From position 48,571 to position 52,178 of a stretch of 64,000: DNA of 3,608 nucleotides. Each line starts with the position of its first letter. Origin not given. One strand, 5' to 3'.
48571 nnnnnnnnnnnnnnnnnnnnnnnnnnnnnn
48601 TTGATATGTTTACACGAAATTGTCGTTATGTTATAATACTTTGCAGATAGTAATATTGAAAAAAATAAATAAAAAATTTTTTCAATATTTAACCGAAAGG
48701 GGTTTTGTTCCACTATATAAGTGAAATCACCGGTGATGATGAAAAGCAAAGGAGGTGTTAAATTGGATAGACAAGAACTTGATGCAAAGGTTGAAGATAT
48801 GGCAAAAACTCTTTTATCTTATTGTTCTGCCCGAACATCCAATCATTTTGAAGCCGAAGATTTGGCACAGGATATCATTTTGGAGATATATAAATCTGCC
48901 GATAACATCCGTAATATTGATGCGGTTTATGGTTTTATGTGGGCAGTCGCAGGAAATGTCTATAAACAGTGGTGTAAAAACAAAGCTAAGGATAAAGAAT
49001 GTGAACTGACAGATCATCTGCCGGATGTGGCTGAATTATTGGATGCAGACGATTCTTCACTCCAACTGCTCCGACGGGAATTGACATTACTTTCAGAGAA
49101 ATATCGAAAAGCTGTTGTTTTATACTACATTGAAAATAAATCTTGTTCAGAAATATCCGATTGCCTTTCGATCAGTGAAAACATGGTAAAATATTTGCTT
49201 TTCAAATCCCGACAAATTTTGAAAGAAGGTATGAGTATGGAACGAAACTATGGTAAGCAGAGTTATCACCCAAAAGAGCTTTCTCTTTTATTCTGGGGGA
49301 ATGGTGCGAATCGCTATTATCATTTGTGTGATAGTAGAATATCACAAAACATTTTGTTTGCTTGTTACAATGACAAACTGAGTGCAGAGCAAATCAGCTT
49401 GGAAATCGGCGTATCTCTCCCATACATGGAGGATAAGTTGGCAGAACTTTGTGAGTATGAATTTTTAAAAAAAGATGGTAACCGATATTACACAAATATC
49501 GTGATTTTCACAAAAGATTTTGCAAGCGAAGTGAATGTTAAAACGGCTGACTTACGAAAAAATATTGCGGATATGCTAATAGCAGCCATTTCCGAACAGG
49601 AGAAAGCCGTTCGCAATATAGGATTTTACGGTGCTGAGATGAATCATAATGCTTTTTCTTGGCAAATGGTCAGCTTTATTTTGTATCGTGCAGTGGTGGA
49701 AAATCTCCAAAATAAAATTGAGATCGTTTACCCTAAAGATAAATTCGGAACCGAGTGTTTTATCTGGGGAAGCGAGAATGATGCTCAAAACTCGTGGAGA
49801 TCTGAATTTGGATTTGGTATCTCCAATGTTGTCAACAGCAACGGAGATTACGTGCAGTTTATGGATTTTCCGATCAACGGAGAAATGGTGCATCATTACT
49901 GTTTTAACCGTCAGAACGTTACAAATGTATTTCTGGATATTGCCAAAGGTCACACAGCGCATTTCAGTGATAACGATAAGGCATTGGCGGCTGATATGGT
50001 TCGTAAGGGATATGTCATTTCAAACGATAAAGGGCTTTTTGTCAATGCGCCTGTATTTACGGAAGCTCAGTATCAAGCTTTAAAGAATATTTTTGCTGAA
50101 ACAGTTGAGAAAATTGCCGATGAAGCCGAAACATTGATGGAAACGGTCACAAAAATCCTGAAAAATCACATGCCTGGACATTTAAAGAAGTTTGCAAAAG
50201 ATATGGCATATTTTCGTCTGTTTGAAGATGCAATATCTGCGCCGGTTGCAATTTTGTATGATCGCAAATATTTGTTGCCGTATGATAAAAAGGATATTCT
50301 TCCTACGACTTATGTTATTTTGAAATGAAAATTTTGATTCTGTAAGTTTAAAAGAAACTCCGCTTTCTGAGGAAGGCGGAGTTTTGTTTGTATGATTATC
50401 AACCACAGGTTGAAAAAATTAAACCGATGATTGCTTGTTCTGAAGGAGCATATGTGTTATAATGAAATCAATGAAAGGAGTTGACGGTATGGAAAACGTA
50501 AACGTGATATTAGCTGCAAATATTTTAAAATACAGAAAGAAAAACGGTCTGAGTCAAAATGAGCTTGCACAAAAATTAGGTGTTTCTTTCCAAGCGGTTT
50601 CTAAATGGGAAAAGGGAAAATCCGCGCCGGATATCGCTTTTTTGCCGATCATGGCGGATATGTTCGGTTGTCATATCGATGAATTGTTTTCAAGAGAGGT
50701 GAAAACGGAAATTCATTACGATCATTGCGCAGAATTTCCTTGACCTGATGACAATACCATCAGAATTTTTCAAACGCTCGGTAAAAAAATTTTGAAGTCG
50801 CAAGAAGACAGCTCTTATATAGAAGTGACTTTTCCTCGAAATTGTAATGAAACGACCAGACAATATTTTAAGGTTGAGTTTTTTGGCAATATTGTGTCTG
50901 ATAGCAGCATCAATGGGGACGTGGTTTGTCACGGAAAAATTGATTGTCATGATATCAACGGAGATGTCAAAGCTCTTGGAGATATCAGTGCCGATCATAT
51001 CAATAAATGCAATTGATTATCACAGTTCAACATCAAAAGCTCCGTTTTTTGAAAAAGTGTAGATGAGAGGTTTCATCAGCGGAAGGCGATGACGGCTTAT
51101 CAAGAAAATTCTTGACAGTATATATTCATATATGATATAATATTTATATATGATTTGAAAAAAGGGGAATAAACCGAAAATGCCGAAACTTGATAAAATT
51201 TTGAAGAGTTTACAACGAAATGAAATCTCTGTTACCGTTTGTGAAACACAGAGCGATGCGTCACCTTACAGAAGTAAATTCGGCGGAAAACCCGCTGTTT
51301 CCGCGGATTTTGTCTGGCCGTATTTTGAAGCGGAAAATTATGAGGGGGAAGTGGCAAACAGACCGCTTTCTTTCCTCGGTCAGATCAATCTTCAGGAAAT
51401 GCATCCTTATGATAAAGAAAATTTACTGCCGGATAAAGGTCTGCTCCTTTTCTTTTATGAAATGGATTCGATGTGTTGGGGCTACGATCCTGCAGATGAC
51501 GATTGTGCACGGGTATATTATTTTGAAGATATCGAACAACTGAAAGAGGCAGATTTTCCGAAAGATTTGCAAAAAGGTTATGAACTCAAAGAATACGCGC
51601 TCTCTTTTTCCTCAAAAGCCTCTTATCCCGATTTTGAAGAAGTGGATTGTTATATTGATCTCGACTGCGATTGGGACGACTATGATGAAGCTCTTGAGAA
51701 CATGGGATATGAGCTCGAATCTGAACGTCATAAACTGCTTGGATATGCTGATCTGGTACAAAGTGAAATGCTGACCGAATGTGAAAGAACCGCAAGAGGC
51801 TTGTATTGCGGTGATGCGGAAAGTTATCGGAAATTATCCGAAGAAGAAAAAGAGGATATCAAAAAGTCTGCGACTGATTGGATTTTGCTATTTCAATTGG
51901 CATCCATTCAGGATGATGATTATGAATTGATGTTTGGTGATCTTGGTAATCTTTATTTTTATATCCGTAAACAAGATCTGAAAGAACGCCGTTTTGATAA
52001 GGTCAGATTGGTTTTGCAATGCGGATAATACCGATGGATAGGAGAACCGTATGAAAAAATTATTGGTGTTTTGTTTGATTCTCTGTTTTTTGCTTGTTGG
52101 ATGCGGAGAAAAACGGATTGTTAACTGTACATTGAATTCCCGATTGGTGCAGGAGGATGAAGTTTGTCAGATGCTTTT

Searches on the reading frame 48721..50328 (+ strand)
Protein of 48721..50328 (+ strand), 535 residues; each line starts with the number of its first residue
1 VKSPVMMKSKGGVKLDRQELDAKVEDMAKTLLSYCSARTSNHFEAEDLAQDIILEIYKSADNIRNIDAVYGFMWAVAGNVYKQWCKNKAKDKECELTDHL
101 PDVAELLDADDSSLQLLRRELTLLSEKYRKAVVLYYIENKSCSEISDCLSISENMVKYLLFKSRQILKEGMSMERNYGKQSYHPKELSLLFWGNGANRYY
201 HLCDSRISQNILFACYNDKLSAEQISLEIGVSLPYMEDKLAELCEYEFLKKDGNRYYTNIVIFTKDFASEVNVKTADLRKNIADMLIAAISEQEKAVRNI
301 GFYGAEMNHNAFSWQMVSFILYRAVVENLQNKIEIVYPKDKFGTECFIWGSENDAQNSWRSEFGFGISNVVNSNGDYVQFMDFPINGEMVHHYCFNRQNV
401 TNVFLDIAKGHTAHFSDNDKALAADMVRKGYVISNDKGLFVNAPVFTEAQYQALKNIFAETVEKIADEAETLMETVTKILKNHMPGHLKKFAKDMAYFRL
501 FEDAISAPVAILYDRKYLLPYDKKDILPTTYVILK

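Call 36: search_protein_families(library=pfam, proteins=[window:48721-50328:+], max_evalue=0.001)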
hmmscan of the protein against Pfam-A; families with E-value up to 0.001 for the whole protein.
window:48721-50328:+ (535 aa): 3 families
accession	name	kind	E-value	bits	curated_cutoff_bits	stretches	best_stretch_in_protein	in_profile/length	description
PF08281.18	Sigma70_r4_2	-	3.5e-10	39.8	25.7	1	115-165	2-52/54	Sigma-70, region 4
PF04545.22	Sigma70_r4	-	1.9e-06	27.7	24.1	1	124-168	5-49/50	Sigma-70, region 4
PF04542.20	Sigma70_r2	-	1e-05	25.7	24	1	25-88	3-68/71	Sigma-70 region 2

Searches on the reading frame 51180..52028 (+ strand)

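Call 94: search_protein_families(library=pfam, proteins=[window:51180-52028:+], max_evalue=0.001)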
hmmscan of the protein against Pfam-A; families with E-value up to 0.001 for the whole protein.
window:51180-52028:+ (282 aa): 1 family
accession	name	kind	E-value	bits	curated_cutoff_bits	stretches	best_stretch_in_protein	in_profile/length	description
PF09234.15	DUF1963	-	1.8e-46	159.7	23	1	32-281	1-216/216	Domain of unknown function (DUF1963)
